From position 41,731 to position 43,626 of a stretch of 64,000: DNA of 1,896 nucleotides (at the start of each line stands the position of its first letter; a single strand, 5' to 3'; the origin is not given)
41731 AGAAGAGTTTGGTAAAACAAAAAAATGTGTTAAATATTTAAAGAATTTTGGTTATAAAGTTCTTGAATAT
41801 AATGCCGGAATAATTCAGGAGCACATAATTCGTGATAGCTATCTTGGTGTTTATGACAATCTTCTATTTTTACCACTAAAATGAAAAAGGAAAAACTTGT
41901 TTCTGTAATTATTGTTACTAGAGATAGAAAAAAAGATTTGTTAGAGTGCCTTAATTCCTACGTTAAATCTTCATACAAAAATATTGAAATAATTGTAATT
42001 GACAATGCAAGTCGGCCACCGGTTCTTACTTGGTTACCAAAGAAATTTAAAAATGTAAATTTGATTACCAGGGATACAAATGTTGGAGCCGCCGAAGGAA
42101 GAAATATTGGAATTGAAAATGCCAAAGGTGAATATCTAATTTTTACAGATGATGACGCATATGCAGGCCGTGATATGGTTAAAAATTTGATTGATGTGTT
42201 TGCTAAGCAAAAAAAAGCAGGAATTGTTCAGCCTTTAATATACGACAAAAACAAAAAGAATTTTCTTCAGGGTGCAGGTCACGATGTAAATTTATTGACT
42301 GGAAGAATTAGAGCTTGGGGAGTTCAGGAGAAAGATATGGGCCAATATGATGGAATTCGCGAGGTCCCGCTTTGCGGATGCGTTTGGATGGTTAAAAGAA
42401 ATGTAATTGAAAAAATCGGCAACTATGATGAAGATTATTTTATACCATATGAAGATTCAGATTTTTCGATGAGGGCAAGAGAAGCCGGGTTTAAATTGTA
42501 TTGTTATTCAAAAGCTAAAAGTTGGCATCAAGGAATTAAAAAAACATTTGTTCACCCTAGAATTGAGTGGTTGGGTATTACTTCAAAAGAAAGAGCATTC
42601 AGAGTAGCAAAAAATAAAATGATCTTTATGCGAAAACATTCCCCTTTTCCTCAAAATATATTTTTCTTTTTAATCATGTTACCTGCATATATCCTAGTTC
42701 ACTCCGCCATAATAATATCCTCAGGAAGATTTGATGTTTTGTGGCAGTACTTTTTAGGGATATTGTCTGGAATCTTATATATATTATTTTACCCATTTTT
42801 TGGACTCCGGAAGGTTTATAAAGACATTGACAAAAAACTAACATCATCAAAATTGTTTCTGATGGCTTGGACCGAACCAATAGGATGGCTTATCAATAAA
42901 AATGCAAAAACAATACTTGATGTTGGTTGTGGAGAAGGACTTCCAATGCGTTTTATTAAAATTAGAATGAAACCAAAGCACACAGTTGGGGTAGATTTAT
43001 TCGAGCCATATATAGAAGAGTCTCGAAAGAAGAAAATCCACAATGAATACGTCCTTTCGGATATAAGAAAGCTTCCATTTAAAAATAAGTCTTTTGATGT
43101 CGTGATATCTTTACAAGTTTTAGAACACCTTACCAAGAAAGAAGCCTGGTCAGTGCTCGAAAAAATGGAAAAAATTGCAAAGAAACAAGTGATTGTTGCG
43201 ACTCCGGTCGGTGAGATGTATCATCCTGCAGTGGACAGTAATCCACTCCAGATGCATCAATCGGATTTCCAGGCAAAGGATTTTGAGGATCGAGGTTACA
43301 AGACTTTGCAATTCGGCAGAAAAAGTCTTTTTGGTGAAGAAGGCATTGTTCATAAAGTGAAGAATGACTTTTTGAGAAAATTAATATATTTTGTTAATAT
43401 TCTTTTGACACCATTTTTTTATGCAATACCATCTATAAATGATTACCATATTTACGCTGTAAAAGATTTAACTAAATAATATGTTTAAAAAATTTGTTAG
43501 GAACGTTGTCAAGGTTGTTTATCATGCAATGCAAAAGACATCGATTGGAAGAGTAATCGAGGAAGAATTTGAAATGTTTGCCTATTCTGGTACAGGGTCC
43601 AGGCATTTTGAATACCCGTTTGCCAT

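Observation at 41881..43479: GT2-methyltransferase fusion protein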

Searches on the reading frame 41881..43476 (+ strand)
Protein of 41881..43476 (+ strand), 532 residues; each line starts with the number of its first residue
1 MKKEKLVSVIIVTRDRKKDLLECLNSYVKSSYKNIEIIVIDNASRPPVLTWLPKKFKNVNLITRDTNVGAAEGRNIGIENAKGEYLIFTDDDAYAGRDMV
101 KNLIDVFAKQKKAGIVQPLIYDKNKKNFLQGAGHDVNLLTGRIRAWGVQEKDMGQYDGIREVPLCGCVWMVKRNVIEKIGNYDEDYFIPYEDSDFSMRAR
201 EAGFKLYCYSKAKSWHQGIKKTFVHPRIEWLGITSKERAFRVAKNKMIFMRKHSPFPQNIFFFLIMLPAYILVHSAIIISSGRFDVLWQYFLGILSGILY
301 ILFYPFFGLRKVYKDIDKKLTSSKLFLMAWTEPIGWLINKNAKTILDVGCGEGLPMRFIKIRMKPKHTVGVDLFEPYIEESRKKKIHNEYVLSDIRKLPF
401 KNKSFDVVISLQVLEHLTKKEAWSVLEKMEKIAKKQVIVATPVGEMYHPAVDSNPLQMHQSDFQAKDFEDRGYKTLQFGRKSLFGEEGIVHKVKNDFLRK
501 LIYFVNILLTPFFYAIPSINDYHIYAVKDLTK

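Call 3: search_protein_families(library=pfam, proteins=[window:41881-43476:+], max_evalue=0.01)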
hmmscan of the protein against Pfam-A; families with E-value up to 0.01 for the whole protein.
window:41881-43476:+ (532 aa): 14 families
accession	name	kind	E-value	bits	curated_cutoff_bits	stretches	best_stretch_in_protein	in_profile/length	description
PF00535.33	Glycos_transf_2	-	1e-25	91.1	23.3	1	8-180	1-168/168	Glycosyl transferase family 2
PF08241.18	Methyltransf_11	-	2.8e-16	60.4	21.2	1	346-437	1-91/95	Methyltransferase domain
PF13649.12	Methyltransf_25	-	1.1e-15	58.5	27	1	345-435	1-95/97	Methyltransferase domain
PF13641.12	Glyco_tranf_2_3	-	5.9e-13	49.8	27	1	7-217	3-212/230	Glycosyltransferase like family 2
PF13847.12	Methyltransf_31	-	9.4e-12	45.3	27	1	340-440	2-108/145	Methyltransferase domain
PF10111.15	Glyco_tranf_2_2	-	1.4e-11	44.8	27.3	1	8-202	1-202/276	Glycosyltransferase like family 2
PF08242.18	Methyltransf_12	-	6.5e-10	40.1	30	1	346-435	1-94/98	Methyltransferase domain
PF13489.12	Methyltransf_23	-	1.5e-08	35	27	1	338-421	19-98/164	Methyltransferase domain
PF13632.12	Glyco_trans_2_3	-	5.9e-07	29.9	27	1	87-235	3-144/198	Glycosyl transferase family group 2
PF07021.18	MetW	-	6.7e-06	26.3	21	1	341-442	13-110/193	Methionine biosynthesis protein MetW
PF08003.17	Methyltransf_9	-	0.00062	19.3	23.8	1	339-417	113-195/315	Protein of unknown function (DUF1698)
PF13712.12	Glyco_tranf_2_5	-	0.00073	19.8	27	1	62-216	33-189/210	Glycosyltransferase like family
PF13506.12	Glyco_transf_21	-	0.002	18.1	21.7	1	77-219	25-157/174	Glycosyl transferase family 21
PF01209.24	Ubie_methyltran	-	0.0058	16.4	20.1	0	339-409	45-121/233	ubiE/COQ5 methyltransferase family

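Call 4: search_protein_families(library=ncbifam, proteins=[window:41881-43476:+], max_evalue=0.01)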
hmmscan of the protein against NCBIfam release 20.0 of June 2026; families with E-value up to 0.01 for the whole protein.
window:41881-43476:+ (532 aa): 49 families (the best 25 are shown)
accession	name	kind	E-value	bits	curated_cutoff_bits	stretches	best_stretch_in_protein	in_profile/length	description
TIGR01556.1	rhamnosyltran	subfamily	4.8e-20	71.9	200.55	1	21-258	7-245/281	rhamnosyltransferase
TIGR03965.1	mycofact_glyco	equivalog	3.5e-18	65.7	280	1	5-216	74-280/467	mycofactocin biosynthesis glycosyltransferase MftF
NF041875.1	EPS_EpsD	equivalog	3.8e-18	66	370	1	7-223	1-213/325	exopolysaccharide biosynthesis glycosyltransferase EpsD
NF038299.1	EPS_HpsN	equivalog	2.4e-15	56.3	425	1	6-287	2-287/317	hormogonium polysaccharide biosynthesis glycosyltransferase HpsN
NF007482.0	PRK10073.1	equivalog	5e-13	48.8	423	1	2-109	3-112/334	glycosyltransferase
NF041394.1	GtaseAglG_Halo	equivalog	1.4e-12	47.5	440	1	7-116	3-119/304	glucosyl-dolichyl phosphate glucuronosyltransferase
TIGR03937.1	PgaC_IcaA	equivalog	3.4e-12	46.1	422.3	1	2-340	42-380/407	poly-beta-1,6-N-acetyl-D-glucosamine synthase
NF047683.1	TeichurnBiosyTuaG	equivalog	8.1e-11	42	400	1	2-112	3-116/252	teichuronic acid biosynthesis protein TuaG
TIGR02072.1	BioC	equivalog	1e-10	41.8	184.95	1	339-439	32-130/244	malonyl-ACP O-methyltransferase BioC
NF045667.1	MTase_DVU1556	equivalog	4.1e-10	39.5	155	1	341-422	22-102/213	DVU_1556 family methyltransferase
NF004452.0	PRK05785.1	equivalog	4.4e-09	36.2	207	1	339-440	49-145/228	hypothetical protein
NF041255.1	mycofact_MftM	equivalog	4.7e-09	36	200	1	370-445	166-245/289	mycofactocin oligosaccharide methyltransferase MftM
TIGR03111.1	glyc2_xrt_Gpos1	hypoth_equivalog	1.1e-08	34.3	363.95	1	7-113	51-162/439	TIGR03111 family XrtG-associated glycosyltransferase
NF050113.1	gal_furan_GlfT1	equivalog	1.3e-08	34.5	330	1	8-203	2-193/290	galactofuranosyltransferase GlfT1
TIGR01983.1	UbiG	equivalog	1.9e-08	33.9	102.95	1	341-432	49-142/228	bifunctional 2-polyprenyl-6-hydroxyphenol methylase/3-demethylubiquinol 3-O-methyltransferase UbiG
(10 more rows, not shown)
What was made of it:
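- On Rhamnosyltransferase subfamily TIGR01556: Best NCBIfam hit, but 71.9 bits against a cut-off of 200.55 (call 4)
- The methyltransferase half hits the oligosaccharide methyltransferase MftM (call 4).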

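Call 11: find_homologous_proteins(query=window:41881-43476:+, max_evalue=0.00001)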
Query window:41881-43476:+ (532 aa): 584 proteins with E <= 0.00001 among 7443 candidates; the best 120 are listed.
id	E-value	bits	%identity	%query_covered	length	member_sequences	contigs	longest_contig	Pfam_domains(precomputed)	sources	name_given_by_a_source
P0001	0.0e+0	1220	100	100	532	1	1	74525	PF07021.19,PF13847.13,PF13489.13,PF13632.13,PF10111.15,PF13641.13,PF13649.13,PF00535.33,PF08241.19,PF08242.19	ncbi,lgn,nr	ncbi:MAG TPA: glycosyltransferase [Patescibacteria group bacterium]|nr:glycosyltransferase [Patescib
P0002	1.0e-277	940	59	99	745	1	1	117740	PF07021.19,PF13847.13,PF13489.13,PF13632.13,PF10111.15,PF13641.13,PF13649.13,PF09243.17,PF00535.33,PF08241.19,PF08242.19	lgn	-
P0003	5.3e-274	928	58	99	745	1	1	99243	PF07021.19,PF13847.13,PF13489.13,PF13632.13,PF10111.15,PF13641.13,PF13649.13,PF09243.17,PF00535.33,PF08241.19,PF08242.19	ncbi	-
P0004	3.9e-271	918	70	100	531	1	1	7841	PF07021.19,PF13847.13,PF13489.13,PF13632.13,PF10111.15,PF13641.13,PF13649.13,PF00535.33,PF08241.19,PF08242.19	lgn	-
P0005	1.4e-250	851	67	100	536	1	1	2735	PF13847.13,PF13489.13,PF10111.15,PF13641.13,PF13649.13,PF00535.33,PF08241.19,PF08242.19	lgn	-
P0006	2.2e-250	850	67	98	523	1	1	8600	PF13847.13,PF13489.13,PF13632.13,PF10111.15,PF13641.13,PF13649.13,PF00535.33,PF08241.19,PF08242.19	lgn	-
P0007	4.5e-250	849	66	99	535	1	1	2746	PF13847.13,PF13489.13,PF13632.13,PF10111.15,PF13641.13,PF13649.13,PF00535.33,PF08241.19,PF08242.19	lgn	-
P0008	1.3e-249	847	65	100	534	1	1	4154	PF07021.19,PF13847.13,PF13489.13,PF13632.13,PF10111.15,PF13641.13,PF13649.13,PF00535.33,PF08241.19,PF08242.19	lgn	-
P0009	1.7e-249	847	67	100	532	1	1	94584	PF07021.19,PF13847.13,PF13489.13,PF13632.13,PF10111.15,PF13641.13,PF13649.13,PF00535.33,PF08241.19,PF08242.19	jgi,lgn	jgi:hypothetical protein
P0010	8.8e-249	845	66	99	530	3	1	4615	PF07021.19,PF13847.13,PF13489.13,PF13632.13,PF10111.15,PF13641.13,PF13649.13,PF00535.33,PF08241.19,PF08242.19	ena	-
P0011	1.9e-248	844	66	99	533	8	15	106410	PF07021.19,PF13847.13,PF13489.13,PF13632.13,PF10111.15,PF13641.13,PF13649.13,PF00535.33,PF08241.19,PF08242.19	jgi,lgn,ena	-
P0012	1.4e-247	841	68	100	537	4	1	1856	PF07021.19,PF13847.13,PF13489.13,PF13632.13,PF10111.15,PF13641.13,PF13649.13,PF00535.33,PF08241.19,PF08242.19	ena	-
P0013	1.4e-244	831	65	99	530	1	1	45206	PF07021.19,PF13847.13,PF13489.13,PF13632.13,PF10111.15,PF13641.13,PF13649.13,PF00535.33,PF08241.19,PF08242.19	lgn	-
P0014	3.2e-244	830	64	99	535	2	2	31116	PF13847.13,PF13489.13,PF13632.13,PF10111.15,PF13641.13,PF13649.13,PF00535.33,PF08241.19,PF08242.19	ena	-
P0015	1.3e-241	821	64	99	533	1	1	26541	PF13847.13,PF13489.13,PF13632.13,PF10111.15,PF13641.13,PF13649.13,PF00535.33,PF08241.19,PF08242.19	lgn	-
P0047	8.8e-226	769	60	99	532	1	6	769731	PF07021.19,PF13847.13,PF13489.13,PF13632.13,PF10111.15,PF13641.13,PF13649.13,PF00535.33,PF08241.19,PF08242.19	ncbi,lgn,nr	ncbi:glycosyltransferase [Candidatus Daviesbacteria bacterium]|nr:glycosyltransferase [Candidatus Da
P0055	4.4e-225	766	60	99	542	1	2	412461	PF07021.19,PF13847.13,PF13489.13,PF13632.13,PF10111.15,PF13641.13,PF13649.13,PF00535.33,PF08241.19,PF08242.19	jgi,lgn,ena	-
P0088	4.4e-211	720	57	98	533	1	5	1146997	PF13847.13,PF13489.13,PF13632.13,PF10111.15,PF13641.13,PF13649.13,PF00535.33,PF08241.19,PF08242.19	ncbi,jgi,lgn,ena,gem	jgi:hypothetical protein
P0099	3.0e-199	681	55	99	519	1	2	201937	PF13489.13,PF13632.13,PF10111.15,PF13641.13,PF13649.13,PF00535.33,PF08241.19,PF08242.19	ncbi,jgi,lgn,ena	-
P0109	1.1e-190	653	53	100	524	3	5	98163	PF07021.19,PF13847.13,PF13489.13,PF10111.15,PF13641.13,PF13649.13,PF00535.33,PF08241.19,PF08242.19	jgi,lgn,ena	-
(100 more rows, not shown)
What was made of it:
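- All 120 best relatives, from independent assemblies, have the single-ORF form (call 11).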

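Call 16: search_solved_structures(query=A1, max_evalue=0.001, show_alignments=2)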
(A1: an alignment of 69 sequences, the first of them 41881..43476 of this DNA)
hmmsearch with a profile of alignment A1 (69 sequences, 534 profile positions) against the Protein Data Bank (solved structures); distinct sequences matched with E-value up to 0.001: 80 (the best 60 are shown).
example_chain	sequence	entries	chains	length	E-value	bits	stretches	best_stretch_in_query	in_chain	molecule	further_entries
2z87_A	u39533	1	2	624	7.4e-16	60.9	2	5-116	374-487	Chondroitin synthase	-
2z86_A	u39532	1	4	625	7.6e-16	60.8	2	5-116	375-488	Chondroitin synthase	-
8vh7_A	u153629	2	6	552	1.1e-15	60.3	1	4-114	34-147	Heparosan synthase B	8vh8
8viw_A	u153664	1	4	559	1.1e-15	60.3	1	4-114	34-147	Heparosan synthase B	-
5hea_A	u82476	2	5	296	5.2e-15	58.1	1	4-126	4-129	Putative glycosyltransferase (GalT1)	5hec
6p61_A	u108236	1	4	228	5.5e-15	58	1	2-114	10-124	Glycosyltransferase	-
3bcv_A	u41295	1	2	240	5.3e-14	54.8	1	6-109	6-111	Putative glycosyltransferase protein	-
5tze_C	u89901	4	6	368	2.4e-11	46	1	6-109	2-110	Glycosyl transferase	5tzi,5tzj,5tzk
5tz8_A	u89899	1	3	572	4.1e-11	45.2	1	6-109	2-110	Glycosyl transferase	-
3jwi_A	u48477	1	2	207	1.4e-10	43.4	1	336-482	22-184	Methyltransferase type 12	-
5dm2_A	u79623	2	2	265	2.9e-10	42.4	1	311-410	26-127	Methyltransferase domain family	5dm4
5dm1_A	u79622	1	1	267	3e-10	42.4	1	311-410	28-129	Methyltransferase domain family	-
4kwc_A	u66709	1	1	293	3.5e-10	42.2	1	311-410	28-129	BpumL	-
9jma_A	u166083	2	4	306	5.7e-10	41.5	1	6-95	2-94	GalNAc(5)-diNAcBac-PP-undecaprenol beta-1,3-glucosyltransferase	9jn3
3jwg_A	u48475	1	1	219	6.8e-10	41.2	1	336-482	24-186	Methyltransferase type 12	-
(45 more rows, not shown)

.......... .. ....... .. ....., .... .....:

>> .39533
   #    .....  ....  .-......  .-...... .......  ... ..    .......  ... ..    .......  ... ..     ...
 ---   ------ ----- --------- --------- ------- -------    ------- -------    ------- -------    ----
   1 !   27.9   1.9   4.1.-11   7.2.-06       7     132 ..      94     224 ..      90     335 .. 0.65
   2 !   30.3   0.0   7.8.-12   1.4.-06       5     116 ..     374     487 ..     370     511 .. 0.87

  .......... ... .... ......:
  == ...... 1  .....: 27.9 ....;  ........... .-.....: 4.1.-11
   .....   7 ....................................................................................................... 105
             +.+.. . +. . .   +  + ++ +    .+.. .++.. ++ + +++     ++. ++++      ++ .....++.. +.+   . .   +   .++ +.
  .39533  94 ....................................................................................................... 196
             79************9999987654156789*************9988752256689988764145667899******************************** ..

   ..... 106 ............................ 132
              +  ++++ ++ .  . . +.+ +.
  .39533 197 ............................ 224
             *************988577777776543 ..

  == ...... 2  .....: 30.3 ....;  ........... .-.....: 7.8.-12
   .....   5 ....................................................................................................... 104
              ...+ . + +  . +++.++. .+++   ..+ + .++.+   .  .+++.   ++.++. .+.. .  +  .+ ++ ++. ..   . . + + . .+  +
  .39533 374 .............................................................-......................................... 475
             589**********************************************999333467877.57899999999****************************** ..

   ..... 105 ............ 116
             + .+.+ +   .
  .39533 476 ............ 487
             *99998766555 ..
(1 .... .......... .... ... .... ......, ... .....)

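Call 17: find_encoding_contigs(protein=P0047, flank=8000, max_places=2)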
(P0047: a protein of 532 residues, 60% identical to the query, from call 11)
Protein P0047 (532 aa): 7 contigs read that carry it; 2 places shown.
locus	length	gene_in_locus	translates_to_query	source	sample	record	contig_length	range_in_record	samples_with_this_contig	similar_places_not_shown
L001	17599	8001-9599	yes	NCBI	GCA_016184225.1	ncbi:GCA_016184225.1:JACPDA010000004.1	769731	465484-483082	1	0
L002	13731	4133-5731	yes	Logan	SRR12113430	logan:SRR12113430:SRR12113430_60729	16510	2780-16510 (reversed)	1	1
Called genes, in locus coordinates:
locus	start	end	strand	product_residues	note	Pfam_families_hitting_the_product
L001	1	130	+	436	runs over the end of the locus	PF01210:NAD_Gly3P_dh_N (faint), PF03446:NAD_binding_2 (weak), PF03721:UDPG_MGDP_dh_N, PF00984:UDPG_MGDP_dh, PF03720:UDPG_MGDP_dh_C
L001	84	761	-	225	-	-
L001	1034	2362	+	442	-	PF00884:Sulfatase (weak)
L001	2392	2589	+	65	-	-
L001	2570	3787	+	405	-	PF00534:Glycos_transf_1, PF13692:Glyco_trans_1_4, PF13524:Glyco_trans_1_2 (weak)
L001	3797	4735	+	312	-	PF00535:Glycos_transf_2, PF10111:Glyco_tranf_2_2, PF13641:Glyco_tranf_2_3, PF13506:Glyco_transf_21, PF13632:Glyco_trans_2_3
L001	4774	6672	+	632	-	-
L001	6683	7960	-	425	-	PF00070:Pyr_redox (faint), PF01266:DAO, PF01593:Amino_oxidase, PF03486:HI0933_like (faint), PF07992:Pyr_redox_2 (faint), PF13450:NAD_binding_8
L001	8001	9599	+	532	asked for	PF00535:Glycos_transf_2, PF10111:Glyco_tranf_2_2, PF13641:Glyco_tranf_2_3, PF13489:Methyltransf_23, PF08241:Methyltransf_11, PF08242:Methyltransf_12, PF13649:Methyltransf_25, PF13847:Methyltransf_31, +2 more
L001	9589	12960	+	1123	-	PF11847:GT-C_AftD (faint), PF18915:DUF5667 (weak)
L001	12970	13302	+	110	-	-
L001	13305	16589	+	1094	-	PF11847:GT-C_AftD (weak)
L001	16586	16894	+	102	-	-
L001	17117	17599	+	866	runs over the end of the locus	-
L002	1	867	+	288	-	?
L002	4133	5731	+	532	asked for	PF00535:Glycos_transf_2, PF10111:Glyco_tranf_2_2, PF13641:Glyco_tranf_2_3, PF13489:Methyltransf_23, PF08241:Methyltransf_11, PF08242:Methyltransf_12, PF13649:Methyltransf_25, PF13847:Methyltransf_31, +2 more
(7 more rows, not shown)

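Call 18: find_encoding_contigs(protein=P0088, flank=8000, max_places=2)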
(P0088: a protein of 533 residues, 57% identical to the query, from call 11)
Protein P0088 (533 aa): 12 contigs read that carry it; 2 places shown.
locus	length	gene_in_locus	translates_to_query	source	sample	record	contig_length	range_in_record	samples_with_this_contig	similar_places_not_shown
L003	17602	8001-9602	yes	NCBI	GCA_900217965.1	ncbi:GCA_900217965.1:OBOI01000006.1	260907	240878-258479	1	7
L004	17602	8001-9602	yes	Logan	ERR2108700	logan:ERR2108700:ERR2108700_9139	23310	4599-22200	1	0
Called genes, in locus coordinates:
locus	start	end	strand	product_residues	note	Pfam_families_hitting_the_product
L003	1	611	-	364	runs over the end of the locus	PF01041:DegT_DnrJ_EryC1, PF00266:Aminotran_5, PF00155:Aminotran_1_2, PF01053:Cys_Met_Meta_PP (weak)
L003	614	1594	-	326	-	PF13489:Methyltransf_23, PF08241:Methyltransf_11, PF08242:Methyltransf_12 (weak), PF13649:Methyltransf_25 (weak), PF13847:Methyltransf_31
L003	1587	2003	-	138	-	PF05523:FdtA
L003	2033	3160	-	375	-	PF02350:Epimerase_2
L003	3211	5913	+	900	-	-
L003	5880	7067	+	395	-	PF00534:Glycos_transf_1, PF13692:Glyco_trans_1_4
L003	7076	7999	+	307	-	PF00535:Glycos_transf_2, PF10111:Glyco_tranf_2_2, PF13641:Glyco_tranf_2_3, PF13632:Glyco_trans_2_3 (weak)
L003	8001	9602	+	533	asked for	PF00535:Glycos_transf_2, PF10111:Glyco_tranf_2_2, PF13641:Glyco_tranf_2_3, PF13632:Glyco_trans_2_3, PF13489:Methyltransf_23 (weak), PF08241:Methyltransf_11, PF08242:Methyltransf_12, PF13649:Methyltransf_25, +1 more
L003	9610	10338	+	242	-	PF13489:Methyltransf_23, PF08241:Methyltransf_11 (weak), PF03269:DUF268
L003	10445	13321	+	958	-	PF11847:GT-C_AftD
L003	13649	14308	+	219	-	PF00535:Glycos_transf_2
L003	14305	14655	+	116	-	PF10066:DUF2304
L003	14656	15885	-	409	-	PF01041:DegT_DnrJ_EryC1, PF01053:Cys_Met_Meta_PP (weak)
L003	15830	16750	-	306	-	PF02779:Transket_pyr, PF02780:Transketolase_C, PF17147:PFOR_II (faint)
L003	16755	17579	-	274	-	PF13292:DXP_synthase_N, PF00456:Transketolase_N, PF00676:E1_dh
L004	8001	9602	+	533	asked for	PF00535:Glycos_transf_2, PF10111:Glyco_tranf_2_2, PF13641:Glyco_tranf_2_3, PF13632:Glyco_trans_2_3, PF13489:Methyltransf_23 (weak), PF08241:Methyltransf_11, PF08242:Methyltransf_12, PF13649:Methyltransf_25, +1 more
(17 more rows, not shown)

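Call 19: find_encoding_contigs(protein=P0002, flank=8000, max_places=2)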
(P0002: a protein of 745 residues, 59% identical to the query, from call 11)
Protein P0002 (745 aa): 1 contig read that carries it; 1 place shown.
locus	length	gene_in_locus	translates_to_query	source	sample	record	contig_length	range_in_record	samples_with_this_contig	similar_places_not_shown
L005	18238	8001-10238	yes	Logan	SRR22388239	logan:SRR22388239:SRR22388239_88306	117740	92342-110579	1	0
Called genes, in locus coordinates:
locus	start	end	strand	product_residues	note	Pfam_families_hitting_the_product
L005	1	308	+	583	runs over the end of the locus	PF02543:Carbam_trans_N, PF16861:Carbam_trans_C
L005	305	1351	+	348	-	PF00535:Glycos_transf_2, PF10111:Glyco_tranf_2_2 (weak), PF13641:Glyco_tranf_2_3, PF13632:Glyco_trans_2_3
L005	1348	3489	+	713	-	PF11847:GT-C_AftD (faint)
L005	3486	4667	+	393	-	PF00534:Glycos_transf_1, PF13692:Glyco_trans_1_4, PF13524:Glyco_trans_1_2 (weak)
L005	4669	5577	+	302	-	PF00535:Glycos_transf_2, PF10111:Glyco_tranf_2_2, PF13506:Glyco_transf_21 (weak), PF13641:Glyco_tranf_2_3, PF13632:Glyco_trans_2_3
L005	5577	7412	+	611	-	-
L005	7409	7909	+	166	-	-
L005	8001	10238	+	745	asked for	PF00535:Glycos_transf_2, PF10111:Glyco_tranf_2_2, PF13641:Glyco_tranf_2_3, PF13489:Methyltransf_23, PF13847:Methyltransf_31, PF08241:Methyltransf_11, PF08242:Methyltransf_12, PF13649:Methyltransf_25, +5 more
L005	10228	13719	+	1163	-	-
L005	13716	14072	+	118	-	-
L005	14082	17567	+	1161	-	-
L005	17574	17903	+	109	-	-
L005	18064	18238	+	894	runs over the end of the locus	-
